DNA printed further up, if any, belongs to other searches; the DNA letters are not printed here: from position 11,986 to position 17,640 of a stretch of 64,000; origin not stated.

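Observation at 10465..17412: Single iterative type I PKS (KS-AT-DH-KR-ACP, no TE) paired with an aryl-AMP ligase: aromatic-acid cassette of 6-methylsalicylate/naphthoate type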

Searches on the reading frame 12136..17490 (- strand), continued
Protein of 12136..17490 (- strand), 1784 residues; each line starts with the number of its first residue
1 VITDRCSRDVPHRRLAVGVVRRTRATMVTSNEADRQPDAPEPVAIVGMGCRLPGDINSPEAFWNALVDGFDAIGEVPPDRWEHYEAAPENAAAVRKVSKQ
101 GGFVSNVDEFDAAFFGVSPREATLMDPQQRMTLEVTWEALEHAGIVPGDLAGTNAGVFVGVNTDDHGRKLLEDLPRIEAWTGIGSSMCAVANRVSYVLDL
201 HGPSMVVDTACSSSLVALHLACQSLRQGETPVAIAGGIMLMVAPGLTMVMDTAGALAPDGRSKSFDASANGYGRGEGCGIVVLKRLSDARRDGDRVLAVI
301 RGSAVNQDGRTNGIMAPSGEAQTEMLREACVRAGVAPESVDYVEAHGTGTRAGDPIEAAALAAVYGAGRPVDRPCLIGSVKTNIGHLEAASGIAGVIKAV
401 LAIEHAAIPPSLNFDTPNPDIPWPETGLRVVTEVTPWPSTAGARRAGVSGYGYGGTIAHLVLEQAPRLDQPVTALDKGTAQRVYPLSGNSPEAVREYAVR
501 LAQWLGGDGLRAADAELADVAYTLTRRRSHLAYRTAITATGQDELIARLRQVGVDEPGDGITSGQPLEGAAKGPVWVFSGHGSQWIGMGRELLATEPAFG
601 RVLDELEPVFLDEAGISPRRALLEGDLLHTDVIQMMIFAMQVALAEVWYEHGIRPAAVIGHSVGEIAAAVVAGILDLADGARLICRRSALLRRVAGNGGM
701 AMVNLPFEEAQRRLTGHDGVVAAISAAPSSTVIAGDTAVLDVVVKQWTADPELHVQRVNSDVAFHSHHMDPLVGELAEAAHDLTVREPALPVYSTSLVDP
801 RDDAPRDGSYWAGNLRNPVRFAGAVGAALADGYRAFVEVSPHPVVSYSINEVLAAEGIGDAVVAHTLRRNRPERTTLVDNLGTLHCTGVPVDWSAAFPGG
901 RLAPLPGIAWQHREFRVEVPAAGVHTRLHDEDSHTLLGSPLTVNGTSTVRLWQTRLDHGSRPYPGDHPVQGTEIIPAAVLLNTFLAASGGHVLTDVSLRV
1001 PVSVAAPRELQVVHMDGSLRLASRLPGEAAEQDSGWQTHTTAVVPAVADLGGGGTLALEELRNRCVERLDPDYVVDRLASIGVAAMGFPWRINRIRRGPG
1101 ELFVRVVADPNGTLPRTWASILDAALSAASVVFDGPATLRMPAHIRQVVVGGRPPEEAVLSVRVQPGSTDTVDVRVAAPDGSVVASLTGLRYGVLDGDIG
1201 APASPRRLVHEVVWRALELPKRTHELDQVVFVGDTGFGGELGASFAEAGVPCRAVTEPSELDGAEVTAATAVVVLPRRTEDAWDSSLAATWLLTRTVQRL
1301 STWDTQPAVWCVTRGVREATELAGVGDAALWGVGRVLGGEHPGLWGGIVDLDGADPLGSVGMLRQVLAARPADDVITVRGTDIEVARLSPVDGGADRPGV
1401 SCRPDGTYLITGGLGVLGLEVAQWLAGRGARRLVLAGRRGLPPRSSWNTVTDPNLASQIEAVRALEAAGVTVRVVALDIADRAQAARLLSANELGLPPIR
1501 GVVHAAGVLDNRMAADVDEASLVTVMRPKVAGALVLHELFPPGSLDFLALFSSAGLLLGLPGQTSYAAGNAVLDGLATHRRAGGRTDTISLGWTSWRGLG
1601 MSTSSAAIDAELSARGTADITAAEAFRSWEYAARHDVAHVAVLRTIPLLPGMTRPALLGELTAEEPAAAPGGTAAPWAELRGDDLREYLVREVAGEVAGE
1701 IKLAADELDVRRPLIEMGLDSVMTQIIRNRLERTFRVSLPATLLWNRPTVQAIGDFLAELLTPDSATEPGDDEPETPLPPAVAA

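Call 58: search_protein_families(library=pfam, proteins=[L006:10-546:+, L006:598-1221:+, L006:1261-2226:+, L006:2223-3368:+, L006:3365-4474:+, L006:5303-5893:-, L006:16993-18228:+, L006:19791-21125:-, L006:21112-22323:-, L006:24154-25206:-], max_evalue=0.00001)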
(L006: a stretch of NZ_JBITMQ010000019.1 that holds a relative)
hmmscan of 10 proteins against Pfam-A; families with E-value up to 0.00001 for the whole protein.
L006:10-546:+ (178 aa): 1 family
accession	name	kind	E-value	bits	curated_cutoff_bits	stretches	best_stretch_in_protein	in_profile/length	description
PF00296.26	Bac_luciferase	-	1.1e-15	58.2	27.9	1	2-112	125-234/314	Luciferase-like monooxygenase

L006:598-1221:+ (207 aa): 1 family
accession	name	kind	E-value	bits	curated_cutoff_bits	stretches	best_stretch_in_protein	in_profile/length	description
PF03721.20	UDPG_MGDP_dh_N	-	2.3e-24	86.5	27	1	42-191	3-157/187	UDP-glucose/GDP-mannose dehydrogenase family, NAD binding domain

L006:1261-2226:+ (321 aa): 0 families

L006:2223-3368:+ (381 aa): 2 families
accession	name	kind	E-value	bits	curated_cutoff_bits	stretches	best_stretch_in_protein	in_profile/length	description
PF01041.23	DegT_DnrJ_EryC1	-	4.1e-103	345.8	19.8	1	30-371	10-359/360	DegT/DnrJ/EryC1/StrS aminotransferase family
PF00155.27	Aminotran_1_2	-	6e-09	36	19.7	1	44-223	42-248/361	Aminotransferase class I and II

L006:3365-4474:+ (369 aa): 1 family
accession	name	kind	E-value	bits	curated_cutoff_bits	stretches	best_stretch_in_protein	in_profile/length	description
PF01041.23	DegT_DnrJ_EryC1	-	1.7e-91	307.6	19.8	1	22-361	8-359/360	DegT/DnrJ/EryC1/StrS aminotransferase family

L006:5303-5893:- (196 aa): 1 family
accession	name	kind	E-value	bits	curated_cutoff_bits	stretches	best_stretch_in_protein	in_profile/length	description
PF00697.28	PRAI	-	3.3e-40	138.3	22.7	1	3-190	1-192/193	N-(5'phosphoribosyl)anthranilate (PRA) isomerase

L006:16993-18228:+ (411 aa): 0 families

L006:19791-21125:- (444 aa): 1 family
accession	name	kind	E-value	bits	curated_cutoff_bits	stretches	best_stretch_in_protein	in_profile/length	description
PF00067.27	p450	-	4.5e-35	121.7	22.8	1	223-404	219-435/462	Cytochrome P450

L006:21112-22323:- (403 aa): 1 family
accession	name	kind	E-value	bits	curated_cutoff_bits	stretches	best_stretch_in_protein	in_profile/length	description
PF01757.29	Acyl_transf_3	-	1.3e-19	70.9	31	1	23-361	5-325/326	Acyltransferase domain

L006:24154-25206:- (350 aa): 2 families
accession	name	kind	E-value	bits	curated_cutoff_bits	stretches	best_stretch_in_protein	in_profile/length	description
PF07730.19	HisKA_3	-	1.3e-19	70.9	24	1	109-174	1-66/68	Histidine kinase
PF02518.31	HATPase_c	-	5.3e-11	43.4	26.4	1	224-311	6-109/111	Histidine kinase-, DNA gyrase B-, and HSP90-like ATPase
